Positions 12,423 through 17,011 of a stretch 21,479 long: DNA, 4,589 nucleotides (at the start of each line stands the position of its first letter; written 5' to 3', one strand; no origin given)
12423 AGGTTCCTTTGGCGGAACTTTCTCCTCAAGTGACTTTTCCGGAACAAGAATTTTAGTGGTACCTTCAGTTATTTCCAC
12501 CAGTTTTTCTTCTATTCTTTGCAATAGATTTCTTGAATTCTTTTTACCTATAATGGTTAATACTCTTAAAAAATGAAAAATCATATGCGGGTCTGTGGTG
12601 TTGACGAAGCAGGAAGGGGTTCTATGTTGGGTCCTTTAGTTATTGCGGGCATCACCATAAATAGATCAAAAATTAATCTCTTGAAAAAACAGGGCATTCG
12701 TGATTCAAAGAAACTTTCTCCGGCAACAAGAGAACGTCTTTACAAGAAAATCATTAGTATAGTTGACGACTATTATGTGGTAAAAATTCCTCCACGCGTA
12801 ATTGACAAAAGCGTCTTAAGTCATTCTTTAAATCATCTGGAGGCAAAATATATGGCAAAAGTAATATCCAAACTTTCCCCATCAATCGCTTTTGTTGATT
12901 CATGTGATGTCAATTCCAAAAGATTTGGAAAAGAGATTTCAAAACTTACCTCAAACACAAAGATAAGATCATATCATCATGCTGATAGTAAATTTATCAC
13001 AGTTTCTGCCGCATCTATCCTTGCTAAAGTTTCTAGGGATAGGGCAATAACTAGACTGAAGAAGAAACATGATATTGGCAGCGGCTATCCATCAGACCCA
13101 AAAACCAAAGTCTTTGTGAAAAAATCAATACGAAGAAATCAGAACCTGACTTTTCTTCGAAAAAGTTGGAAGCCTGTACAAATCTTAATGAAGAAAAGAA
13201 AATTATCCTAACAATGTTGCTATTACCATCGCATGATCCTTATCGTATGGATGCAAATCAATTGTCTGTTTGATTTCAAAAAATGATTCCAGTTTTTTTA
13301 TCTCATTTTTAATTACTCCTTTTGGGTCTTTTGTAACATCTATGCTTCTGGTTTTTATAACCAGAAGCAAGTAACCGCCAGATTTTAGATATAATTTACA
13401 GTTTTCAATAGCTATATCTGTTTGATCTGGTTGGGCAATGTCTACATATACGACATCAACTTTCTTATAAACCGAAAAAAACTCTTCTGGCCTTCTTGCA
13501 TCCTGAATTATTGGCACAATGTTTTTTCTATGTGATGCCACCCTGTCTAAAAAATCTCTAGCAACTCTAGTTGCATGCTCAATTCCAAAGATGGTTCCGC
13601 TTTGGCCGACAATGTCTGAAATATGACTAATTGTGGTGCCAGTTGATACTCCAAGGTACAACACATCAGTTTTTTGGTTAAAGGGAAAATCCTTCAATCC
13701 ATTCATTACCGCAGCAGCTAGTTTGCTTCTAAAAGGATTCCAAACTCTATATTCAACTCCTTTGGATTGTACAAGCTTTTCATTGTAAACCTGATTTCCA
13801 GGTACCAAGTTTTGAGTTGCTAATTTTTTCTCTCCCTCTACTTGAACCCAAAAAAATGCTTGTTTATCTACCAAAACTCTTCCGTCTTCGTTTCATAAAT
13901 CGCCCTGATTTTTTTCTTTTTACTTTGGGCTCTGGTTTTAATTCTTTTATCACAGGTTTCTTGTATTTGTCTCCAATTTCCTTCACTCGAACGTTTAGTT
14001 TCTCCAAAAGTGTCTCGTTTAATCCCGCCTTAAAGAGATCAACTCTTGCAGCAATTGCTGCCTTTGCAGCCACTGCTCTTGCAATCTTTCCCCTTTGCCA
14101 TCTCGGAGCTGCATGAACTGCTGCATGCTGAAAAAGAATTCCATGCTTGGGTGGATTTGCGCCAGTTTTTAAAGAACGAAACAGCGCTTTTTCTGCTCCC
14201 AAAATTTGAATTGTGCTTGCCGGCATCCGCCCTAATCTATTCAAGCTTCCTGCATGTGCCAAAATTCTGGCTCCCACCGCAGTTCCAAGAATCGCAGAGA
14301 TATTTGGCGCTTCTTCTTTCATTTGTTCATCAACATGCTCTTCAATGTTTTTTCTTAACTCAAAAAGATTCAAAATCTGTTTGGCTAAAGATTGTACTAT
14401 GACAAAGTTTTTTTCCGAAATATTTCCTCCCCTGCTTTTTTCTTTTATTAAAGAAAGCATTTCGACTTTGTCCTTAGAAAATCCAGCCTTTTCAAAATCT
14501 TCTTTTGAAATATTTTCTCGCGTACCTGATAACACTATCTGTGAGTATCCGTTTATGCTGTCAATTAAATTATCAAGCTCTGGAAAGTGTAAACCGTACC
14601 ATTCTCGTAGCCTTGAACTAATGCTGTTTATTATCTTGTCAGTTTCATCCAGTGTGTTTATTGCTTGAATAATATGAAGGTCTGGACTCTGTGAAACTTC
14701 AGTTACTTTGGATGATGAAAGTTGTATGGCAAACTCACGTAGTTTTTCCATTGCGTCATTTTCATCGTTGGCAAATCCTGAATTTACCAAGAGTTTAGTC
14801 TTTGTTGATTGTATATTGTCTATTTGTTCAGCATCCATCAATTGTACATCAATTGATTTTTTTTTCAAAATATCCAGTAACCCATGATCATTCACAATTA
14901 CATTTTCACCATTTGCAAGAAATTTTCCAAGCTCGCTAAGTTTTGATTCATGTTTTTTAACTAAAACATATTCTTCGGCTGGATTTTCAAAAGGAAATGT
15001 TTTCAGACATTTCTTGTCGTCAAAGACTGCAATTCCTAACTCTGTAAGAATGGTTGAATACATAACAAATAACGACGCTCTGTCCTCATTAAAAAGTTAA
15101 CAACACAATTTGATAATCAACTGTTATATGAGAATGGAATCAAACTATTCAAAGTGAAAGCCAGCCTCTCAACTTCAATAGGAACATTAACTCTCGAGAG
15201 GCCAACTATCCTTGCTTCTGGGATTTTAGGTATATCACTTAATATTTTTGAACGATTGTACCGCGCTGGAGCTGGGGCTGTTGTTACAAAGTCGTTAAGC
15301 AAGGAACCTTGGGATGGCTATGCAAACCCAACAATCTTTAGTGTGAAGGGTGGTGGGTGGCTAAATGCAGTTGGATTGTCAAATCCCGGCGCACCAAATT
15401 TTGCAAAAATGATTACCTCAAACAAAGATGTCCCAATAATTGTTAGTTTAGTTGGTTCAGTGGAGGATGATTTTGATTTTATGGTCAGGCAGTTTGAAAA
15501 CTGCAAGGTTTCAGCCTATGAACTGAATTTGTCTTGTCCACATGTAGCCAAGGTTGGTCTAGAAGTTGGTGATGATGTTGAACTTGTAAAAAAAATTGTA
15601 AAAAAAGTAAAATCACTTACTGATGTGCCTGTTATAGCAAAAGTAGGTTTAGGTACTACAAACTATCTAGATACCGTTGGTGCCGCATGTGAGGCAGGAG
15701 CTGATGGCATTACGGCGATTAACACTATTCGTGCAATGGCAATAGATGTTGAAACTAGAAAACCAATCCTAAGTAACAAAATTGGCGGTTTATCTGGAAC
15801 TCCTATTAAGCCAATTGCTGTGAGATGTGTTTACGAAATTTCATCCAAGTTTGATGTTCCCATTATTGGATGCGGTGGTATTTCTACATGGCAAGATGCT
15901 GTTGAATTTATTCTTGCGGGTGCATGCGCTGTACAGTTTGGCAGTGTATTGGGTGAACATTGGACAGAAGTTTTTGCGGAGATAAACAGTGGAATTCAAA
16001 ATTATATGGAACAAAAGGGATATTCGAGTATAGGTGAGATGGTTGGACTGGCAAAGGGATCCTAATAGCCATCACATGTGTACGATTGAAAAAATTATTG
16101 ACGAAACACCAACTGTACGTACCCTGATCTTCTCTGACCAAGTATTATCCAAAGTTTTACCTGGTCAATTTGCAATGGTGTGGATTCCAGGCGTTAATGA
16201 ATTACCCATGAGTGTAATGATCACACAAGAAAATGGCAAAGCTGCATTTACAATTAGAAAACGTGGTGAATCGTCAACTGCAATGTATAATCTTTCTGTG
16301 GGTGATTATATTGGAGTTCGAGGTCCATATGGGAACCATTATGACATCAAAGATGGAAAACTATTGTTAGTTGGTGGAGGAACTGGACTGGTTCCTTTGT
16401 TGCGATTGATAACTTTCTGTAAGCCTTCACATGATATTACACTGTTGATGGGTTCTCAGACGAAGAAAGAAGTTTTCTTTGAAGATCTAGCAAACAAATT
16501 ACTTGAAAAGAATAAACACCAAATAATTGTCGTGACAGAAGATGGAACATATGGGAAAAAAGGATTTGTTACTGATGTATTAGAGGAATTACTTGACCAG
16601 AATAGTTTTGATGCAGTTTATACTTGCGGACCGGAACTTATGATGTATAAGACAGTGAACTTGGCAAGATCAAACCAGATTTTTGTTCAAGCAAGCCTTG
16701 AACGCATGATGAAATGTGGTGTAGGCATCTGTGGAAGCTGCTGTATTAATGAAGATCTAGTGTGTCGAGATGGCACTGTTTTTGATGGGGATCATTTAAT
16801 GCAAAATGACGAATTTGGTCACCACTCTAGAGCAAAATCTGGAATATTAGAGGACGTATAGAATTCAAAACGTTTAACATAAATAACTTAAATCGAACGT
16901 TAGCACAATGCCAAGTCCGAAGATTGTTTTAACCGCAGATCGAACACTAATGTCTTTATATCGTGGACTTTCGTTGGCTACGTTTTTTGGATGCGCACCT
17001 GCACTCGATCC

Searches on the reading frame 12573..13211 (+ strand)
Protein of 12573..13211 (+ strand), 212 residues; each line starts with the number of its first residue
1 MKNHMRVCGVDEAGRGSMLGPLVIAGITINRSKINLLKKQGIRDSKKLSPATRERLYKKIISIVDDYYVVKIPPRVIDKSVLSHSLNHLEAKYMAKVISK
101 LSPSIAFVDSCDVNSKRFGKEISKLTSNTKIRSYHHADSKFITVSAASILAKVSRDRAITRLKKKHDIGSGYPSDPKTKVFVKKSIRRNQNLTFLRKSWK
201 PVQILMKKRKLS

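Call 48: search_protein_families(library=pfam, proteins=[window:12573-13211:+], max_evalue=0.001)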
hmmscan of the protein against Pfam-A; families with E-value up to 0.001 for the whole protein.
window:12573-13211:+ (212 aa): 1 family
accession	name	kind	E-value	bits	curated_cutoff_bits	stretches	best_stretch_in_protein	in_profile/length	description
PF01351.25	RNase_HII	-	4.2e-42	144.7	25.8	1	8-201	1-198/199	Ribonuclease HII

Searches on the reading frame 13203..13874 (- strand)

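Call 48: search_protein_families(library=pfam, proteins=[window:13203-13874:-], max_evalue=0.001)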
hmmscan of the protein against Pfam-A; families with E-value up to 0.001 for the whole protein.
window:13203-13874:- (223 aa): 2 families
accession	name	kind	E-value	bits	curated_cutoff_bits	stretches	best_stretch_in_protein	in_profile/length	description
PF01269.23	Fibrillarin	-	2.6e-88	295.4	27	1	6-220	9-224/227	Fibrillarin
PF01135.25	PCMT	-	0.0002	21.6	20.3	1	52-175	61-175/210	Protein-L-isoaspartate(D-aspartate) O-methyltransferase (PCMT)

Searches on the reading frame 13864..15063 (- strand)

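Call 48: search_protein_families(library=pfam, proteins=[window:13864-15063:-], max_evalue=0.001)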
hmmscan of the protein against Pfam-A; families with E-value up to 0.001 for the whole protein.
window:13864-15063:- (399 aa): 1 family
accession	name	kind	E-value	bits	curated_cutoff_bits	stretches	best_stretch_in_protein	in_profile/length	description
PF01798.23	Nop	-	4.1e-67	226.4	25.4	1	138-360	2-226/228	snoRNA binding domain, fibrillarin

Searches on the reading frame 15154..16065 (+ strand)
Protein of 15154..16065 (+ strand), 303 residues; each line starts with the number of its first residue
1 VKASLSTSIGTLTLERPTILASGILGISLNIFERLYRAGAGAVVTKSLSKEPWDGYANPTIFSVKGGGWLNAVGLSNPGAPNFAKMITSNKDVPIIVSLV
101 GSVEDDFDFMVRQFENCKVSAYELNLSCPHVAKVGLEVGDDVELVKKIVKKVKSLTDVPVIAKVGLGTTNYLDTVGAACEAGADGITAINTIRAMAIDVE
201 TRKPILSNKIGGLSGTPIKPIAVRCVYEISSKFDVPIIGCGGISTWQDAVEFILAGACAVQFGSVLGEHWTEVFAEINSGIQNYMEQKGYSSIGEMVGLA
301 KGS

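Call 48: search_protein_families(library=pfam, proteins=[window:15154-16065:+], max_evalue=0.001)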
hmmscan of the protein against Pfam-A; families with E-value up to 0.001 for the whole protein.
window:15154-16065:+ (303 aa): 5 families
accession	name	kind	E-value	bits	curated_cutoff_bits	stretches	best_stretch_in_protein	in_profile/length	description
PF01180.27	DHO_dh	-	4.2e-60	203.8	27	1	5-285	2-291/291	Dihydroorotate dehydrogenase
PF01207.24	Dus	-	1.5e-07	31.3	20.4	1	84-254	45-204/311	Dihydrouridine synthase (Dus)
PF03060.21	NMO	-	6.7e-05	22.9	28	0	211-264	168-223/331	Nitronate monooxygenase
PF00977.27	His_biosynth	-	8.6e-05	22.5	23.6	0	223-269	62-108/228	Histidine biosynthesis protein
PF00478.31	IMPDH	-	0.00016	21.3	25.6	1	222-296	195-269/345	IMP dehydrogenase / GMP reductase domain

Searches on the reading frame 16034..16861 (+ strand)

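Call 49: search_protein_families(library=pfam, proteins=[window:16034-16861:+], max_evalue=0.001)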
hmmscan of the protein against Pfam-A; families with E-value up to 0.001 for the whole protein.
window:16034-16861:+ (275 aa): 2 families
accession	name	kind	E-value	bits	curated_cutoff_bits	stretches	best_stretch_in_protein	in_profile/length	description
PF00175.26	NAD_binding_1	-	3.5e-10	40.9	22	1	112-206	1-106/109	Oxidoreductase NAD-binding domain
PF10418.14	DHODB_Fe-S_bind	-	2.9e-08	33.7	23.9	1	223-255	1-40/41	Iron-sulfur cluster binding domain of dihydroorotate dehydrogenase B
